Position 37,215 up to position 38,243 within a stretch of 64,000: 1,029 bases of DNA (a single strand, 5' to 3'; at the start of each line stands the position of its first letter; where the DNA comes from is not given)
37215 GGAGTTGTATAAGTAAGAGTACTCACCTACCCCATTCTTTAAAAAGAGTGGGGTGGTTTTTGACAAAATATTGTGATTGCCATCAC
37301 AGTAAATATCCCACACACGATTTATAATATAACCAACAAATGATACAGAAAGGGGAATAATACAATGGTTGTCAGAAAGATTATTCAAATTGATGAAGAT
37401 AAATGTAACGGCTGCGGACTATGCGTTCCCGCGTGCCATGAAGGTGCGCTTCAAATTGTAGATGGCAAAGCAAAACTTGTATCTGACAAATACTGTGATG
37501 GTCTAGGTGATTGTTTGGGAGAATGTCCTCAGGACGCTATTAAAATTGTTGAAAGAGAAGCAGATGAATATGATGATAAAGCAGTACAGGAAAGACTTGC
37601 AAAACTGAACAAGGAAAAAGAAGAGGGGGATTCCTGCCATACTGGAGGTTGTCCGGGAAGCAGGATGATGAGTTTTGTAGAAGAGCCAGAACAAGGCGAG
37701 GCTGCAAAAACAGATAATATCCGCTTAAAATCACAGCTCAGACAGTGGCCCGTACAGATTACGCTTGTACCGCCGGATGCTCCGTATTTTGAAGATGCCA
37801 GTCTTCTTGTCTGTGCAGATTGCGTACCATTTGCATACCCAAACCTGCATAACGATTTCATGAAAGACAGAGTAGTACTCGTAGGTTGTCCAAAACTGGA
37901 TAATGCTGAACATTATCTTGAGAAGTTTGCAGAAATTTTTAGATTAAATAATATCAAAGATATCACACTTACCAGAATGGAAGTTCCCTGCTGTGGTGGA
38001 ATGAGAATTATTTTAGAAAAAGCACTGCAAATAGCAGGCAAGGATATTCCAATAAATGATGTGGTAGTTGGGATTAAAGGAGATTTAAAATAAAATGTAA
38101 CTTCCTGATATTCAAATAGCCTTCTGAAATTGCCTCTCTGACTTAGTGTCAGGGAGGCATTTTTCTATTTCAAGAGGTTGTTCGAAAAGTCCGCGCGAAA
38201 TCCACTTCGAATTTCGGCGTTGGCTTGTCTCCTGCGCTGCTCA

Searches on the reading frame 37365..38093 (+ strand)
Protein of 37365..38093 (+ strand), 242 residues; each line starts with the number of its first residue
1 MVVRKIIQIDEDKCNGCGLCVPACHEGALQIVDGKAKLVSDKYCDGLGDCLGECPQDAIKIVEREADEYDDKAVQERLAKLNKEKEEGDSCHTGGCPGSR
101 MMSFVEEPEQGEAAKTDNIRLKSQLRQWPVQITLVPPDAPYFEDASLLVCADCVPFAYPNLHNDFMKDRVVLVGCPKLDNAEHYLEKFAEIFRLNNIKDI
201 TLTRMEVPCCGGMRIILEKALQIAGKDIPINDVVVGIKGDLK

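Call 57: find_encoding_contigs(protein=window:37365-38093:+, flank=1200, max_places=10)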
Protein window:37365-38093:+ (242 aa): 14 contigs read that carry it; 8 places shown.
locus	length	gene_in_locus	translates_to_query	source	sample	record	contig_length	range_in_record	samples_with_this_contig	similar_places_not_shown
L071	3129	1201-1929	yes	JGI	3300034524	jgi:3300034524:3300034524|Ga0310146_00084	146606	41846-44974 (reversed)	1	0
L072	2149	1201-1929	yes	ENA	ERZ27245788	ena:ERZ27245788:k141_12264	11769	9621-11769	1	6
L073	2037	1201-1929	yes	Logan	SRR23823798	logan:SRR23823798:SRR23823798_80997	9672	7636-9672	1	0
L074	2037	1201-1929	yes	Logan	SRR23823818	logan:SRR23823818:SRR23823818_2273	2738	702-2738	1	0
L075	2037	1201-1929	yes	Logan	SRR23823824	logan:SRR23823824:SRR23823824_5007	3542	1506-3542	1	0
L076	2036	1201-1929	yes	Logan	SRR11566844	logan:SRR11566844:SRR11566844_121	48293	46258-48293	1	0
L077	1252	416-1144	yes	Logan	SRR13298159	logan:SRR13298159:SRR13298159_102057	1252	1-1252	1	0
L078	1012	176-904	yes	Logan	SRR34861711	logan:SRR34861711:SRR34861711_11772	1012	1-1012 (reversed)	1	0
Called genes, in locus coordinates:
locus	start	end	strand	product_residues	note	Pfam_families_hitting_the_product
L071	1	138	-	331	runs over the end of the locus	PF00849:PseudoU_synth_2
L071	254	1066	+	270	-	PF00795:CN_hydrolase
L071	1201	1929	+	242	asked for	PF00037:Fer4 (weak), PF12797:Fer4_2 (weak), PF12837:Fer4_6, PF13237:Fer4_10 (weak), PF14697:Fer4_21 (weak), PF12838:Fer4_7 (weak), PF13187:Fer4_9 (weak), PF27217:AF_0155, +1 more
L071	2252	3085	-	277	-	PF00950:ABC-3, PF01032:FecCD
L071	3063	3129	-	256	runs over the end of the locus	PF02463:SMC_N (weak), PF00005:ABC_tran, PF13304:AAA_21 (weak)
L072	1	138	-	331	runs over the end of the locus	PF00849:PseudoU_synth_2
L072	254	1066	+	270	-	PF00795:CN_hydrolase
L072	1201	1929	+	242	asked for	PF00037:Fer4 (weak), PF12797:Fer4_2 (weak), PF12837:Fer4_6, PF13237:Fer4_10 (weak), PF14697:Fer4_21 (weak), PF12838:Fer4_7 (weak), PF13187:Fer4_9 (weak), PF27217:AF_0155, +1 more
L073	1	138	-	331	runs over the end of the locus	PF00849:PseudoU_synth_2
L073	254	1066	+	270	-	PF00795:CN_hydrolase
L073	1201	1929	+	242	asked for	PF00037:Fer4 (weak), PF12797:Fer4_2 (weak), PF12837:Fer4_6, PF13237:Fer4_10 (weak), PF14697:Fer4_21 (weak), PF12838:Fer4_7 (weak), PF13187:Fer4_9 (weak), PF27217:AF_0155, +1 more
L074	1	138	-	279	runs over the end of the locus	?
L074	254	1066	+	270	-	PF00795:CN_hydrolase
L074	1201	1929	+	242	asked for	PF00037:Fer4 (weak), PF12797:Fer4_2 (weak), PF12837:Fer4_6, PF13237:Fer4_10 (weak), PF14697:Fer4_21 (weak), PF12838:Fer4_7 (weak), PF13187:Fer4_9 (weak), PF27217:AF_0155, +1 more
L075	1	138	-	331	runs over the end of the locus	PF00849:PseudoU_synth_2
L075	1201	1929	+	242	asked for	PF00037:Fer4 (weak), PF12797:Fer4_2 (weak), PF12837:Fer4_6, PF13237:Fer4_10 (weak), PF14697:Fer4_21 (weak), PF12838:Fer4_7 (weak), PF13187:Fer4_9 (weak), PF27217:AF_0155, +1 more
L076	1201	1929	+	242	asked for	PF00037:Fer4 (weak), PF12797:Fer4_2 (weak), PF12837:Fer4_6, PF13237:Fer4_10 (weak), PF14697:Fer4_21 (weak), PF12838:Fer4_7 (weak), PF13187:Fer4_9 (weak), PF27217:AF_0155, +1 more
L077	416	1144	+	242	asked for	PF00037:Fer4 (weak), PF12797:Fer4_2 (weak), PF12837:Fer4_6, PF13237:Fer4_10 (weak), PF14697:Fer4_21 (weak), PF12838:Fer4_7 (weak), PF13187:Fer4_9 (weak), PF27217:AF_0155, +1 more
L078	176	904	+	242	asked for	PF00037:Fer4 (weak), PF12797:Fer4_2 (weak), PF12837:Fer4_6, PF13237:Fer4_10 (weak), PF14697:Fer4_21 (weak), PF12838:Fer4_7 (weak), PF13187:Fer4_9 (weak), PF27217:AF_0155, +1 more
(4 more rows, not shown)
